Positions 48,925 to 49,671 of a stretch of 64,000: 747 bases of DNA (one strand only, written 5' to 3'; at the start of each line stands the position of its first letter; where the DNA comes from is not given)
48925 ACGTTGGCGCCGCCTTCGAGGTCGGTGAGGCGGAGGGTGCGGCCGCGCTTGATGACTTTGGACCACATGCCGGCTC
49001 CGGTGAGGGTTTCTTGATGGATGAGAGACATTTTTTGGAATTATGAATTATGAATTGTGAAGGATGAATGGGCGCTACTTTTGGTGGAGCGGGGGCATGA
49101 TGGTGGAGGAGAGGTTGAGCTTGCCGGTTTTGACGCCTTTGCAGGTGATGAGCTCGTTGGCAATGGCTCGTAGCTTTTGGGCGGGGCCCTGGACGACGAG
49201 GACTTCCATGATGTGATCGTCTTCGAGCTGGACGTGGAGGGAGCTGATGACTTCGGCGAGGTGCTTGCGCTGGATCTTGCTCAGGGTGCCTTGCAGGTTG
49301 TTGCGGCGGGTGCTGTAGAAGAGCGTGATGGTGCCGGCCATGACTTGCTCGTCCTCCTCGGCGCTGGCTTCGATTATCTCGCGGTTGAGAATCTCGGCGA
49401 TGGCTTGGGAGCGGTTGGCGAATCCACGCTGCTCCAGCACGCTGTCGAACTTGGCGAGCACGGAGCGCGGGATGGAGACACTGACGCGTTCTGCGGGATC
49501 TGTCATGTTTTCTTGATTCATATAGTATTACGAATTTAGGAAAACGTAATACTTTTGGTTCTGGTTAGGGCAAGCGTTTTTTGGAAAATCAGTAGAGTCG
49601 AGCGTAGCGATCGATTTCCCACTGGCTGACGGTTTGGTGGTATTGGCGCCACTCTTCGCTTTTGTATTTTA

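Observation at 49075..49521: NikR-family regulator with a degenerate nickel site inside a nickel-independent urea/guanidine pathway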

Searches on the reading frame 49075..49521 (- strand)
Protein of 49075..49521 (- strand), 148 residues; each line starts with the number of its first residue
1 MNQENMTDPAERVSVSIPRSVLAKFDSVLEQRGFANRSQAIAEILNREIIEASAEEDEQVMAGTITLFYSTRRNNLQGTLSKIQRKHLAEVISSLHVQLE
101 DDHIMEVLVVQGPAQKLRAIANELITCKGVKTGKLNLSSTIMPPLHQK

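Call 3: search_protein_families(library=pfam, proteins=[window:49075-49521:-], max_evalue=0.01)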
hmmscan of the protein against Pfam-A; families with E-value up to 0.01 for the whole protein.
window:49075-49521:- (148 aa): 2 families
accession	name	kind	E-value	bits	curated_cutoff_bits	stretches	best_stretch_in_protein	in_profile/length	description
PF08753.17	NikR_C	-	1.5e-22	80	22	1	62-137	1-76/77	NikR C terminal nickel binding domain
PF15919.11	HicB_lk_antitox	-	0.00093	19.8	27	1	4-43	83-121/123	HicB_like antitoxin of bacterial toxin-antitoxin system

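Call 4: search_protein_families(library=ncbifam, proteins=[window:49075-49521:-], max_evalue=0.01)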
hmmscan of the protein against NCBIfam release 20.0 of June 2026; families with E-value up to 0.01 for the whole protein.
window:49075-49521:- (148 aa): 6 families
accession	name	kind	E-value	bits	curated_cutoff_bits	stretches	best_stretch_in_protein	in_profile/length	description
NF003381.0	PRK04460.1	equivalog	1.1e-36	126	105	1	11-140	5-134/139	nickel-responsive transcriptional regulator NikR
NF002169.0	PRK01002.1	subfamily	5.3e-28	97.7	111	1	11-137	5-132/141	nickel responsive regulator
NF002815.0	PRK02967.1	equivalog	1.5e-23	83.4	83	1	11-137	2-129/139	nickel-responsive transcriptional regulator NikR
TIGR02793.1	nikR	equivalog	1.2e-20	74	175.45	1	12-136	2-126/129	nickel-responsive transcriptional regulator NikR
NF001884.0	PRK00630.1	subfamily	3.9e-19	69.2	119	1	2-139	2-142/148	nickel responsive regulator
NF058555.1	TransRegCdrSHalo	equivalog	0.00077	19.4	100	1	11-58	2-48/61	transcriptional regulator CdrS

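Call 5: search_solved_structures(query=window:49075-49521:-, max_evalue=0.01, show_alignments=4)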
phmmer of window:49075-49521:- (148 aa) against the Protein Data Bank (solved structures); distinct sequences matched with E-value up to 0.01: 12.
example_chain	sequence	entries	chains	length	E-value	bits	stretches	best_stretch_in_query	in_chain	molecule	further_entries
2bj1_A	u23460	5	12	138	2.6e-28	102.1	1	12-140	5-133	NICKEL RESPONSIVE REGULATOR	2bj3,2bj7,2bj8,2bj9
1q5v_A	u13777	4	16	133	2.8e-12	50.3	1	11-136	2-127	Nickel responsive regulator | Nickel-responsive regulator | Nickel-responsive regulatory protein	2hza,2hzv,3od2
2wvd_A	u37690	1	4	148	1.3e-11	48.2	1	3-140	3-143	PUTATIVE NICKEL-RESPONSIVE REGULATOR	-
3pht_A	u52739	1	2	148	3.3e-11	46.8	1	3-140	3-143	Putative nickel-responsive regulator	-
2ca9_A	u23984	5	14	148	6.3e-11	45.9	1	3-140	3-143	PUTATIVE NICKEL-RESPONSIVE REGULATOR | nickel-responsive regulator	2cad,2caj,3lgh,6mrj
2wvc_A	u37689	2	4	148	1.1e-10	45.2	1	3-140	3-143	PUTATIVE NICKEL-RESPONSIVE REGULATOR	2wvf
2wve_A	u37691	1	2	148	7.7e-10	42.4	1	3-140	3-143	PUTATIVE NICKEL-RESPONSIVE REGULATOR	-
2wvb_A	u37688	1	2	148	3.2e-09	40.4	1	3-140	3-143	PUTATIVE NICKEL-RESPONSIVE REGULATOR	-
2y3y_A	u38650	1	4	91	0.00067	23.2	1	58-140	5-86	PUTATIVE NICKEL-RESPONSIVE REGULATOR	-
1q5y_A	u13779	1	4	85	0.00077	23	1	65-136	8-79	Nickel responsive regulator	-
3bkf_A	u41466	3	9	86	0.00078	23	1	65-136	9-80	Nickel-responsive regulator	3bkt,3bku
3qsi_B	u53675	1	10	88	0.0011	22.5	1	64-140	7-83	NikR nickel-responsive regulator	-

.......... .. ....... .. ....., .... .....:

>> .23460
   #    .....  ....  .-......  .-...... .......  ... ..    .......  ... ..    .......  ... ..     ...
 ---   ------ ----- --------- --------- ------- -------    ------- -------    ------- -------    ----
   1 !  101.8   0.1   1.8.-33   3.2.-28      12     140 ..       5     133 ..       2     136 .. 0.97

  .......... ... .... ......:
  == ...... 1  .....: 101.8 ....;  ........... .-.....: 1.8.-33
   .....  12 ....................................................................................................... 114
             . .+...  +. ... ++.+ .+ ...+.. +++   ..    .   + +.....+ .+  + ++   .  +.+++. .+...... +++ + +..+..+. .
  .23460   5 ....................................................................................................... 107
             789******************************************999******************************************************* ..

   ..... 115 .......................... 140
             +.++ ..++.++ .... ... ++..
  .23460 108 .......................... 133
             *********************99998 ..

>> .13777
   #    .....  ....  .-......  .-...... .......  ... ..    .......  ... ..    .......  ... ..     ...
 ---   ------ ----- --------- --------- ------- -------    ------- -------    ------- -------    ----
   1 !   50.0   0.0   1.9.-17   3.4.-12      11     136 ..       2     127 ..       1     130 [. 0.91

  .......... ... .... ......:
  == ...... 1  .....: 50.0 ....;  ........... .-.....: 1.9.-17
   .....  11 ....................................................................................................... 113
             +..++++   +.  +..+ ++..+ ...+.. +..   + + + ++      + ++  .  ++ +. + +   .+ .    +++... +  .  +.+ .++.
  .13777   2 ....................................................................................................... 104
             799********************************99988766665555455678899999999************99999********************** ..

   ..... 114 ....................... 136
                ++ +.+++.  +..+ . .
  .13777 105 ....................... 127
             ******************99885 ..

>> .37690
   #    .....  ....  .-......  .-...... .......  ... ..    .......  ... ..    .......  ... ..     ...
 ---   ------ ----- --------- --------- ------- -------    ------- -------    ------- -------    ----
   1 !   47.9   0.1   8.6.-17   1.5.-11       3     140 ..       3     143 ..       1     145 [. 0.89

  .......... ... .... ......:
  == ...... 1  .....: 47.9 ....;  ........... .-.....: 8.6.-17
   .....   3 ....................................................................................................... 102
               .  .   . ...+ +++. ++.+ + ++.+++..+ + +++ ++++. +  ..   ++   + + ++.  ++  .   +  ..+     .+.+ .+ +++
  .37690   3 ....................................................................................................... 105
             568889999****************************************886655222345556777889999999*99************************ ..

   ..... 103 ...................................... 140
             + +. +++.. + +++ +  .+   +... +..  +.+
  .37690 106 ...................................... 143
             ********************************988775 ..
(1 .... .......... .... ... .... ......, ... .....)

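Call 7: find_homologous_proteins(query=window:49075-49521:-, max_evalue=0.00001)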
Query window:49075-49521:- (148 aa): 541 proteins with E <= 0.00001 among 598 candidates; the best 120 are listed.
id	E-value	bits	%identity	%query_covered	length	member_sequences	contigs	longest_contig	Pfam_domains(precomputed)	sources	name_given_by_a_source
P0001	4.2e-87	307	100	100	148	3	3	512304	PF08753.18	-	-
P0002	7.1e-78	277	90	99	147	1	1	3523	PF08753.18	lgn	-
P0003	9.5e-78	276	89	100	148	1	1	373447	PF08753.18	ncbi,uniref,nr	ncbi:nickel-responsive transcriptional regulator NikR [Pelagicoccus sp. SDUM812002]|uniref:nickel-re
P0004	2.8e-77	275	88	100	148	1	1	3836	PF08753.18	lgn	-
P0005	6.1e-76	271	88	99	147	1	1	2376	PF08753.18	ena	-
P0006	7.8e-76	270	88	99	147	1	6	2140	PF08753.18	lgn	-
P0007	1.9e-74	266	90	97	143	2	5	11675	PF08753.18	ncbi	-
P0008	2.2e-74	266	88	97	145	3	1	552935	PF08753.18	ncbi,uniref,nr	ncbi:nickel-responsive transcriptional regulator NikR [Pelagicoccus sp. SDUM812003]|uniref:nickel-re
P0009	1.2e-73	263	89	97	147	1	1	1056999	PF08753.18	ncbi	-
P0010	2.7e-73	262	89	97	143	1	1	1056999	PF08753.18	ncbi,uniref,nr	ncbi:nickel-responsive transcriptional regulator NikR [Pelagicoccus albus]|uniref:Putative nickel-re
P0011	4.7e-73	261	87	97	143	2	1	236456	PF08753.18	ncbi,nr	ncbi:NikR C terminal nickel binding domain family [Verrucomicrobiia bacterium DG1235]|nr:NikR C term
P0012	6.3e-73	261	86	97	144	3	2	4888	PF08753.18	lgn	-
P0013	7.8e-73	261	85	96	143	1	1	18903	PF08753.18,PF01402.28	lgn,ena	-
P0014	1.7e-71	256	83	97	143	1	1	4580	PF08753.18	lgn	-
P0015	2.2e-68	246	81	97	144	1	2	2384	PF08753.18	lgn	-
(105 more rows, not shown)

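Call 17: find_related_loci(query=A1, collection=genome_contigs, flank=10000)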
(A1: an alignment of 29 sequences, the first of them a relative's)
Query A1 (148 aa) in genome_contigs; peptide patterns used: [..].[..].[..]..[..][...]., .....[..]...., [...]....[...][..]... (x = any residue, [..] = any of these).
600 stretches matched a pattern (row limit reached: there are more); 582 encode a relative of the query (tblastn E <= 1e-3); the best 80 are kept; 80 distinct loci.
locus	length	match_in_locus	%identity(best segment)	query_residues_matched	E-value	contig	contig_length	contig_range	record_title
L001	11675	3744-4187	90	1-148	3e-88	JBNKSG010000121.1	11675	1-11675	MAG: Opitutaceae bacterium isolate B1B2.bin.1.strict NODE_121_length_11675_cov_3.222452, whole genome shotgun sequence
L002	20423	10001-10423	65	8-148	4e-62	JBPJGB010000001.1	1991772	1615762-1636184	Opitutaceae bacterium MBA3-11 NODE_1_length_1991772_cov_32.355, whole genome shotgun sequence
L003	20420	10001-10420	64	8-147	3e-61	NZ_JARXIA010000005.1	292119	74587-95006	Pelagicoccus sp. SDUM812005 scaffold_5_length=292120, whole genome shotgun sequence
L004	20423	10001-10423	62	8-148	2e-59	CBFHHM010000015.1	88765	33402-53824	MAG: Candidatus Pelagisphaera sp. isolate AGTU_4_bin_7_strict genome assembly, contig: AGTU_4_bin_7_strict_c15, whole ge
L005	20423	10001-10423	56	8-148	5e-52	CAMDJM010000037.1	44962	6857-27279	MAG: Akkermansia muciniphila isolate TE-11nov19-89 genome assembly, contig: TE-11nov19-C835, whole genome shotgun sequen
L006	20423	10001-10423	54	8-148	9e-51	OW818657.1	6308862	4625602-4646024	metagenome genome assembly, chromosome: 1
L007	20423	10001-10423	54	8-148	2e-50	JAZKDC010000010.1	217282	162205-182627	MAG: Verrucomicrobiota bacterium isolate DC_HB_01_SPN181219-bin032 DCHB01SPN_B032_0_000000000010, whole genome shotgun s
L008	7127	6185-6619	51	4-148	1e-49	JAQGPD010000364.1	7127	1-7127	MAG: Verrucomicrobiales bacterium isolate RYN_630 scaffold_2193137, whole genome shotgun sequence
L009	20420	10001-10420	58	9-148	6e-50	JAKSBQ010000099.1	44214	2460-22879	MAG: Opitutales bacterium isolate MAG.200 k141_1813386, whole genome shotgun sequence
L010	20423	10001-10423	54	8-148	3e-49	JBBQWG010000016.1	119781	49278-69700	MAG: Verrucomicrobiales bacterium isolate Co_metawrap_2047 Cmw_2047_k141_22038329_length_119781_cov_11.9993, whole genom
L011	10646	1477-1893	54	10-148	6e-49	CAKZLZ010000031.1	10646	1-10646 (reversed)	MAG TPA_asm: uncultured Verrucomicrobia bacterium isolate ERR2094169_bin.138_CONCOCT_v1.1_MAG genome assembly, contig: E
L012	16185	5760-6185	54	7-148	2e-51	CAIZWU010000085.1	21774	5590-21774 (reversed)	uncultured bacterium isolate Loc090402-4m_bin-0721 genome assembly, contig: bin-0721:085/405, whole genome shotgun seque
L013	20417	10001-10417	54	8-146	1e-48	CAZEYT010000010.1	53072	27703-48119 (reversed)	MAG TPA_asm: uncultured Chthoniobacterales bacterium isolate SRP242652_co2_96 genome assembly, contig: NODE_791_length_5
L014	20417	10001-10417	52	8-146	3e-48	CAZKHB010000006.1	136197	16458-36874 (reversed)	MAG TPA_asm: uncultured Chthoniobacterales bacterium isolate SRP242652_co2_223 genome assembly, contig: NODE_142_length_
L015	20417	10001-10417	53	8-146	1e-47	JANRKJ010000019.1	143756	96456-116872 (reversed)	MAG: Terrimicrobiaceae bacterium isolate bins.495 k141_2062525, whole genome shotgun sequence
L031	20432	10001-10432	50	3-146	6e-46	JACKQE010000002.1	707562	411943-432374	MAG: Akkermansiaceae bacterium isolate HK-STAS-VERR-12 HK-STAS-VERR-12_2, whole genome shotgun sequence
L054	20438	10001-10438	49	1-146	9e-44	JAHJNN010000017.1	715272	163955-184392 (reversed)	MAG: Gammaproteobacteria bacterium isolate Old_saline_glass_biofilm.mb.4 Old_saline_glass_bi.mb.4_k141_76713, whole geno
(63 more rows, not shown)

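Call 32: predict_structure(alignment_id=A1)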
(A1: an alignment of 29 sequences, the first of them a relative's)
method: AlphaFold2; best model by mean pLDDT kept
length: 148 residues; sequences in the alignment: 29
mean_pLDDT: 84.8   pTM: 0.66
mean pLDDT of the five models: 84.8, 84.4, 84.2, 83.0, 78.9
residues with pLDDT >= 90: 79; 70-90: 51; 50-70: 9; < 50: 9
segments of 3 or more residues with pLDDT < 50: 1-6, 146-148
pLDDT, mean of each block of 10 residues (from residue 1): 55 86 91 87 84 76 93 88 94 93 94 93 94 87 51
secondary structure, 60 per line:
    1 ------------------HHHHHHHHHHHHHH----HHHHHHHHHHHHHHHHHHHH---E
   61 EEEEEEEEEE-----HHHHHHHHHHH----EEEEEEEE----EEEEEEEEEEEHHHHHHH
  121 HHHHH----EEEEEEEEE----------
elements in order: H19-32 H37-56 E60-70 H76-86 E91-98 E103-113 H114-125 E130-138

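Call 35: search_protein_representatives(protein=window:49075-49521:-)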
Query: 148 residues. Proteins with E-value up to 0.001 (for the whole library): 1231; up to 1e-10: 369; up to 1e-30: 18. The best 150 are listed.
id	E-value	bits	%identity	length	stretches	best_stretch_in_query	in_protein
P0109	4.7e-41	156.2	55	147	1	6-146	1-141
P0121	8.3e-41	155.4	52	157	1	4-146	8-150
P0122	2.7e-38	147.3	54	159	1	9-146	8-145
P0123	7.9e-38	145.8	53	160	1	10-145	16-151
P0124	7.4e-37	142.7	51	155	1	9-146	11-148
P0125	5.3e-36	139.9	49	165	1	6-147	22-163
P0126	7.5e-34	133.0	46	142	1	7-146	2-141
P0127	7.7e-34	132.9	47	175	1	10-147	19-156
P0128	1.5e-33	132.0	46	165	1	10-146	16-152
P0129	6.4e-33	130.0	47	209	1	10-146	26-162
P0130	1.0e-32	129.3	45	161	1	10-146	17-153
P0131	1.1e-32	129.3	45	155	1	10-147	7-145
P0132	1.1e-32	129.2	45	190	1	5-147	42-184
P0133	1.3e-32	129.0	51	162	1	3-147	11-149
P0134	2.1e-32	128.3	53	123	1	30-148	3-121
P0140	2.7e-30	121.5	46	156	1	3-148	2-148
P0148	2.5e-27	111.9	43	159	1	8-146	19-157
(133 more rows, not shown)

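Call 40: fold_search(model_id=the predicted structure, library=pdb)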
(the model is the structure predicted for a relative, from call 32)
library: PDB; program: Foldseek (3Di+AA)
matches with E <= 10: 1857; with E <= 0.001: 60
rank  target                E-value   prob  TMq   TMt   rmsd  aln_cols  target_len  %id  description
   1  2bj3_A                9.6e-13  1.00  0.59  0.64   5.4       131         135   41  NIKR-apo (released 2005-04-08)
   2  2bj7_A                1.8e-12  1.00  0.56  0.61  10.3       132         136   41  NIKR IN CLOSED CONFORMATION AND NICKEL BOUND TO HIGH-AFFINITY SITES (released 2005-04-08)
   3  2bj3_B                2.1e-12  1.00  0.58  0.61   4.7       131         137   41  NIKR-apo (released 2005-04-08)
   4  2bj9_A                2.4e-12  1.00  0.56  0.62  10.3       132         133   41  NIKR with bound NICKEL and phosphate (released 2005-04-08)
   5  2bj1_A                2.7e-12  1.00  0.59  0.65   4.7       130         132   41  NIKR IN OPEN CONFORMATION AND NICKEL BOUND TO HIGH-AFFINITY SITES (released 2005-04-08)
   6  2bj3_C                3.4e-12  1.00  0.60  0.63   4.5       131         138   41  NIKR-apo (released 2005-04-08)
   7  2bj3_D                3.7e-12  1.00  0.57  0.65   5.3       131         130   41  NIKR-apo (released 2005-04-08)
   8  6mrj_A                2.3e-09  1.00  0.55  0.60  10.4       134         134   21  Crystal structure of H.pylori NikR in complex with DNA (released 2019-11-20)
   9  2hza_A                3.1e-09  1.00  0.55  0.62   5.0       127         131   24  Nickel-bound full-length Escherichia coli NikR (released 2006-08-22)
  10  2wvd_D                4.4e-09  1.00  0.67  0.71   3.6       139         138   23  Structural and mechanistic insights into Helicobacter pylori NikR function (released 2010-01-19)
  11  6mrj_B                8.1e-09  1.00  0.72  0.75   2.9       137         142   22  Crystal structure of H.pylori NikR in complex with DNA (released 2019-11-20)
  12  2wvd_B                8.1e-09  1.00  0.69  0.75   3.0       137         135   22  Structural and mechanistic insights into Helicobacter pylori NikR function (released 2010-01-19)
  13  2caj_A                8.1e-09  1.00  0.50  0.57   9.9       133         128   22  NikR from Helicobacter pylori in closed trans-conformation and nickel bound to 4 intermediary sites (released 2006-07-17)
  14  2ca9_A                8.6e-09  1.00  0.53  0.59   9.7       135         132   21  apo-NIKR from helicobacter pylori in closed trans-conformation (released 2006-07-17)
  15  2wvf_A                8.6e-09  1.00  0.51  0.56  10.0       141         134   21  Structural and mechanistic insights into Helicobacter pylori NikR function (released 2010-01-19)
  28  2ca9_B                3.9e-08  1.00  0.71  0.74   3.0       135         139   21  apo-NIKR from helicobacter pylori in closed trans-conformation (released 2006-07-17)
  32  1q5v_D                8.1e-08  1.00  0.54  0.61   7.6       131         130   24  Apo-NikR (released 2003-09-30)
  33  1q5v_C                1.2e-07  1.00  0.58  0.72   3.7       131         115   21  Apo-NikR (released 2003-09-30)
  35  1q5v_B                3.1e-07  1.00  0.40  0.51   7.3       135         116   24  Apo-NikR (released 2003-09-30)
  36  1q5v_A                6.0e-07  1.00  0.55  0.67   5.2       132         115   21  Apo-NikR (released 2003-09-30)
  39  2y3y_A                3.5e-06  1.00  0.54  0.95   1.1        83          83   19  Holo-Ni(II) HpNikR is a symmetric tetramer containing four canonic square-planar Ni(II) ions at physiological pH (released 2011-08-17)
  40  2y3y_C                6.0e-06  1.00  0.53  0.94   0.9        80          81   19  Holo-Ni(II) HpNikR is a symmetric tetramer containing four canonic square-planar Ni(II) ions at physiological pH (released 2011-08-17)
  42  1q5y_D                1.4e-05  1.00  0.50  0.90   1.6        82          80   21  Nickel-Bound C-terminal Regulatory Domain of NikR (released 2003-09-30)
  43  1q5y_C                1.6e-05  1.00  0.51  0.90   1.4        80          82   21  Nickel-Bound C-terminal Regulatory Domain of NikR (released 2003-09-30)
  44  1q5y_B                1.9e-05  1.00  0.53  0.93   1.2        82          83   21  Nickel-Bound C-terminal Regulatory Domain of NikR (released 2003-09-30)
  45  1q5y_A                2.2e-05  1.00  0.53  0.90   1.4        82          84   21  Nickel-Bound C-terminal Regulatory Domain of NikR (released 2003-09-30)
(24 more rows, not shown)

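Call 51: search_protein_families(library=pfam, proteins=[L002:5322-6767:+, L002:9077-9925:+, L031:7441-8328:+, L054:1846-2730:+], max_evalue=0.001)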
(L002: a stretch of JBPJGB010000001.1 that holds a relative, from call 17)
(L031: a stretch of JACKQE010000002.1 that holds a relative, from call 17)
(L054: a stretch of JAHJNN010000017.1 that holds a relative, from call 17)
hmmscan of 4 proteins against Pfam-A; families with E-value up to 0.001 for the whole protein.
L002:5322-6767:+ (481 aa): 2 families
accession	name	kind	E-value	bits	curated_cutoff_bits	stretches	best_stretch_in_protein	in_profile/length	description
PF00848.25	Ring_hydroxyl_A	-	8.6e-30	104.6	24.9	1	265-462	6-204/208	Ring hydroxylating alpha subunit (catalytic domain)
PF00355.32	Rieske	-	8.6e-16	58.1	20.3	1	108-211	1-85/88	Rieske [2Fe-2S] domain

L002:9077-9925:+ (282 aa): 1 family
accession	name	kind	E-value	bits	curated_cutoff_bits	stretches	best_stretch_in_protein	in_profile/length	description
PF01261.30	AP_endonuc_2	-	6e-12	46.2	31.1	1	21-191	2-185/249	Xylose isomerase-like TIM barrel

L031:7441-8328:+ (295 aa): 1 family
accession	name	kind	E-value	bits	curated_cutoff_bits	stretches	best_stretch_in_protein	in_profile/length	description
PF01522.26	Polysacc_deac_1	-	3.9e-17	62.8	23.1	1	60-167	16-123/124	Polysaccharide deacetylase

L054:1846-2730:+ (294 aa): 1 family
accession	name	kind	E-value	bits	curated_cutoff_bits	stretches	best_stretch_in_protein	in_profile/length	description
PF09694.16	Gcw_chp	-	1.4e-62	212.1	24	1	59-294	3-230/230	Bacterial protein of unknown function (Gcw_chp)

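Call 62: find_encoding_contigs(protein=P0140, flank=6000, max_places=4)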
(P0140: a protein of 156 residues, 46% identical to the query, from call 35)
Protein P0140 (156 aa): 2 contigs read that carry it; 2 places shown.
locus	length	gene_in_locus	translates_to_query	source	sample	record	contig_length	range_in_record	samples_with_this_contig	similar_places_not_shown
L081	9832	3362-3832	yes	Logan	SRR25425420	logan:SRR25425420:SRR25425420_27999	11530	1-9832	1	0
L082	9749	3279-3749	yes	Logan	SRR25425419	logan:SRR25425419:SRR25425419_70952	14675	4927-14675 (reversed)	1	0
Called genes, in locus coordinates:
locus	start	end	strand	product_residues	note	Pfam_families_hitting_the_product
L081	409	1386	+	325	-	PF13379:NMT1_2, PF04069:OpuAC (weak), PF09084:NMT1, PF12974:Phosphonate-bd (weak)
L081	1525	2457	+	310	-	PF00528:BPD_transp_1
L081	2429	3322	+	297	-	PF00005:ABC_tran, PF13304:AAA_21 (faint)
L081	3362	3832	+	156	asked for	PF23434:DUF7120 (weak), PF08753:NikR_C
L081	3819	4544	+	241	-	PF09347:DUF1989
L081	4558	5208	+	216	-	PF09347:DUF1989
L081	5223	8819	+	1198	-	PF00289:Biotin_carb_N, PF02222:ATP-grasp (faint), PF02786:CPSase_L_D2, PF07478:Dala_Dala_lig_C, PF02785:Biotin_carb_C, PF02626:CT_A_B, PF02682:CT_C_D, PF00364:Biotin_lipoyl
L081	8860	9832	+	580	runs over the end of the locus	PF01425:Amidase, PF21986:AH_C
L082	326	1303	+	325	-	PF13379:NMT1_2, PF04069:OpuAC (weak), PF09084:NMT1, PF12974:Phosphonate-bd (weak)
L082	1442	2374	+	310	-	PF00528:BPD_transp_1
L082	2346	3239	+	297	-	PF00005:ABC_tran, PF13304:AAA_21 (faint)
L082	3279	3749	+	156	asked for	PF23434:DUF7120 (weak), PF08753:NikR_C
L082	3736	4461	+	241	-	PF09347:DUF1989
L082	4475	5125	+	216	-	PF09347:DUF1989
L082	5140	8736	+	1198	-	PF00289:Biotin_carb_N, PF02222:ATP-grasp (faint), PF02786:CPSase_L_D2, PF07478:Dala_Dala_lig_C, PF02785:Biotin_carb_C, PF02626:CT_A_B, PF02682:CT_C_D, PF00364:Biotin_lipoyl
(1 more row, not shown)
